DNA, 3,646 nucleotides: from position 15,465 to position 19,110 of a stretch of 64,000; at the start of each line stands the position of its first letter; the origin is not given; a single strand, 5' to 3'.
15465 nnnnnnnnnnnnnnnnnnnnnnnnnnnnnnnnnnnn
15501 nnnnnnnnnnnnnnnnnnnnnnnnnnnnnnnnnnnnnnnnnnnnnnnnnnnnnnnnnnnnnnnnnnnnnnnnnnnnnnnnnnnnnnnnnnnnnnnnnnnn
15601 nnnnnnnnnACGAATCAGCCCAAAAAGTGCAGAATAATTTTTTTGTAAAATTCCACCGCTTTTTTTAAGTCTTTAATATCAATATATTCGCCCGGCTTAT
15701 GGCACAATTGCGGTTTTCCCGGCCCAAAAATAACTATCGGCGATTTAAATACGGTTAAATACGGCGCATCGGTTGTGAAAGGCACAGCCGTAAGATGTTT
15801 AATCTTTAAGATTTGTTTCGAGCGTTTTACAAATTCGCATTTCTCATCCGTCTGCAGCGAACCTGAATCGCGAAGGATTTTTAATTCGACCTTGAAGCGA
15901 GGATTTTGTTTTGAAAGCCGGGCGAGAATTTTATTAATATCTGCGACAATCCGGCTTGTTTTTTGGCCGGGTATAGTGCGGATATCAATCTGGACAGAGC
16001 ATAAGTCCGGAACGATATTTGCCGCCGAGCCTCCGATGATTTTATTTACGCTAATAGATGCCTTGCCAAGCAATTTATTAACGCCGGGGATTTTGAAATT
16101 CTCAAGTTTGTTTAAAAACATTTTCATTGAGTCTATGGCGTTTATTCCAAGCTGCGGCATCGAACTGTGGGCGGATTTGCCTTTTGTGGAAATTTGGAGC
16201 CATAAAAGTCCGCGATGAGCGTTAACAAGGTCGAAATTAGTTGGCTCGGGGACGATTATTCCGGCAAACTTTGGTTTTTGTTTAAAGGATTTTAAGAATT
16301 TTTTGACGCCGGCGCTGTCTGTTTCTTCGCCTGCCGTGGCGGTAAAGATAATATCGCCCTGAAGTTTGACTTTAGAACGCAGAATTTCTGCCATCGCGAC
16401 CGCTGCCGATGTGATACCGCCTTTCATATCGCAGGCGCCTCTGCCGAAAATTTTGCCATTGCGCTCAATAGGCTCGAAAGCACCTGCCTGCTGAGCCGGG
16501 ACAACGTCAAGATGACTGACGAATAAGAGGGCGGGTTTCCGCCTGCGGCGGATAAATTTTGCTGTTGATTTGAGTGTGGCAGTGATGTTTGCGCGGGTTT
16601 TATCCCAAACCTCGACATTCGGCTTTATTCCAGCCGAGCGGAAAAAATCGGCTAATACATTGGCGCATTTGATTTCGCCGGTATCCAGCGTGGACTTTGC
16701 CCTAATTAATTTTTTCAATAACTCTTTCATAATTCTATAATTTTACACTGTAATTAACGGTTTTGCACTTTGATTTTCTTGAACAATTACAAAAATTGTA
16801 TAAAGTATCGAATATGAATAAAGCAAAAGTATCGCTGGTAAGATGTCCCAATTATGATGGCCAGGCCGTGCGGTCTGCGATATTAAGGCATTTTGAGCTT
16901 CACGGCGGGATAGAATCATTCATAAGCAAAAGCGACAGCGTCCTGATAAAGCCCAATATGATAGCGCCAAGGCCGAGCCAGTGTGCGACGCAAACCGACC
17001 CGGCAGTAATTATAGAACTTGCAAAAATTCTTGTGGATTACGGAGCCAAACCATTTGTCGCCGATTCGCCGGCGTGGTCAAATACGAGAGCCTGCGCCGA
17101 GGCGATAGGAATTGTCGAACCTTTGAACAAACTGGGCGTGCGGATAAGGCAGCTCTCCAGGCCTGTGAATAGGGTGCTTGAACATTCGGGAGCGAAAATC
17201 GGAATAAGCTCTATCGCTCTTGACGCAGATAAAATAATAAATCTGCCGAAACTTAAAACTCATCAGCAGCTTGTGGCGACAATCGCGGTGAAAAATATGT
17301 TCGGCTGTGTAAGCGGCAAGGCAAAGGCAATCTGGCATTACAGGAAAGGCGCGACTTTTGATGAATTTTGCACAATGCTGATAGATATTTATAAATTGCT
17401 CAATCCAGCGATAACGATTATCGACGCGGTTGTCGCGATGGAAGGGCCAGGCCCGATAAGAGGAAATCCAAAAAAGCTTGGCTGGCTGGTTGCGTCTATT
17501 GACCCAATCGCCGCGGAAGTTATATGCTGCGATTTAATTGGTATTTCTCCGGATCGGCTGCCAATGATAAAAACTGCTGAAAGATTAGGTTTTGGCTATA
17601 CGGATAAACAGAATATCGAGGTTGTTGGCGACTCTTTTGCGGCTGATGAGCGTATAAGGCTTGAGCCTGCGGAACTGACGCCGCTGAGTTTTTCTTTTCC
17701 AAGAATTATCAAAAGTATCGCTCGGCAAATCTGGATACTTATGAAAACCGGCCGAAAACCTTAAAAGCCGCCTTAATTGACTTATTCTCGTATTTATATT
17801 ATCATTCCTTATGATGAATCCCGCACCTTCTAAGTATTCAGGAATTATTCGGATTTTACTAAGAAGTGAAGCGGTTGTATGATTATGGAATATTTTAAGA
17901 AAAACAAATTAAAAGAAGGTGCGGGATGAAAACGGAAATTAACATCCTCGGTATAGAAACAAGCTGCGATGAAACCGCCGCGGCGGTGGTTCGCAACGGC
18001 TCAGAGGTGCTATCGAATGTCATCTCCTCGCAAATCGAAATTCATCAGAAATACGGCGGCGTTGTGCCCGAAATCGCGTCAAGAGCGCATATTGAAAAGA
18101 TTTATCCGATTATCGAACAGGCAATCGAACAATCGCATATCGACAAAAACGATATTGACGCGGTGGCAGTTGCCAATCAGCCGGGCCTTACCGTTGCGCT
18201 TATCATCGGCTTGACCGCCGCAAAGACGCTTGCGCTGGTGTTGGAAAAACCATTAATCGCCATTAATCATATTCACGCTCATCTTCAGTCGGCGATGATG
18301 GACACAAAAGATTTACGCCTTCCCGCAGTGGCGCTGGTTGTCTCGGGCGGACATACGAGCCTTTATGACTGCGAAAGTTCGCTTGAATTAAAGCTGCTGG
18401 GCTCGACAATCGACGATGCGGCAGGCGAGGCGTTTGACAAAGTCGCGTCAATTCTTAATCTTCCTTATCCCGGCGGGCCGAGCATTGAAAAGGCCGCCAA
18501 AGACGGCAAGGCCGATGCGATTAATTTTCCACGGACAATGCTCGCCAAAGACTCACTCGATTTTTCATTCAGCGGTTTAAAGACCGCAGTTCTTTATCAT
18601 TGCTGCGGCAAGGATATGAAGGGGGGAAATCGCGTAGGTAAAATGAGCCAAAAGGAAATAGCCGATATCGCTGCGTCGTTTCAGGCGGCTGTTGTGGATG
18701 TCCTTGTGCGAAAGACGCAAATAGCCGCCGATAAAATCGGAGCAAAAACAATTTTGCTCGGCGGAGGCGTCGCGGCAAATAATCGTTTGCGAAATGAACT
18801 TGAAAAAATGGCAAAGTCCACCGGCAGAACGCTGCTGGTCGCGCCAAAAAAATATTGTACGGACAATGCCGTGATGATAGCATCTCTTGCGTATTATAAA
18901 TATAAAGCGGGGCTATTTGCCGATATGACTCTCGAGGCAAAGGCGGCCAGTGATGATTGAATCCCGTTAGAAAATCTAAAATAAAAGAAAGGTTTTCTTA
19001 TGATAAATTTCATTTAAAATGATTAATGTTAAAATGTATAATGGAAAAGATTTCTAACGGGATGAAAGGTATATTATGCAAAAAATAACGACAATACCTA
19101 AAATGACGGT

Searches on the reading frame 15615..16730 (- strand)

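Call 80: search_protein_families(library=pfam, proteins=[window:15615-16730:-], max_evalue=0.00001)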
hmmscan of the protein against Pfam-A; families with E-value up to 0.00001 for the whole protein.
window:15615-16730:- (371 aa): 3 families
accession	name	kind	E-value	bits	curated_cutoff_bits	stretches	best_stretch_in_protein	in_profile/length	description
PF01546.33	Peptidase_M20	-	2e-33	116.5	24.6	1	69-367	1-205/206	Peptidase family M20/M25/M40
PF07687.19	M20_dimer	-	2e-22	79.6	21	1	170-275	1-105/107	Peptidase dimerisation domain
PF04389.22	Peptidase_M28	-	3.7e-07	30.5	21.3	1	48-189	1-115/193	Peptidase family M28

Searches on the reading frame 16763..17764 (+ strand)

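Call 80: search_protein_families(library=pfam, proteins=[window:16763-17764:+], max_evalue=0.00001)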
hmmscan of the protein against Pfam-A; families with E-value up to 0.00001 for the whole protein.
window:16763-17764:+ (333 aa): 1 family
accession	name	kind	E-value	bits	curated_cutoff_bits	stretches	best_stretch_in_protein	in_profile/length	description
PF04015.17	DUF362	-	6.3e-50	170.4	24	1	60-257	1-200/200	Domain of unknown function (DUF362)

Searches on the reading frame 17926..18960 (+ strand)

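Call 80: search_protein_families(library=pfam, proteins=[window:17926-18960:+], max_evalue=0.00001)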
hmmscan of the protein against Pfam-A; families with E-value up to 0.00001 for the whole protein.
window:17926-18960:+ (344 aa): 3 families
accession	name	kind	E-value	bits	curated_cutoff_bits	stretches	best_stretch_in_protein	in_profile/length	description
PF00814.31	TsaD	-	5.9e-96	321.7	24.8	1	27-319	1-263/264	tRNA N6-adenosine threonylcarbamoyltransferase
PF22521.2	HypF_C_2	-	1.2e-08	35.5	27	1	241-315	162-236/241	Carbamoyltransferase, Kae1-like Domain, second subdomain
PF02543.21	Carbam_trans_N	-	2.4e-06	27.6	24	0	241-293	270-321/346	Carbamoyltransferase N-terminus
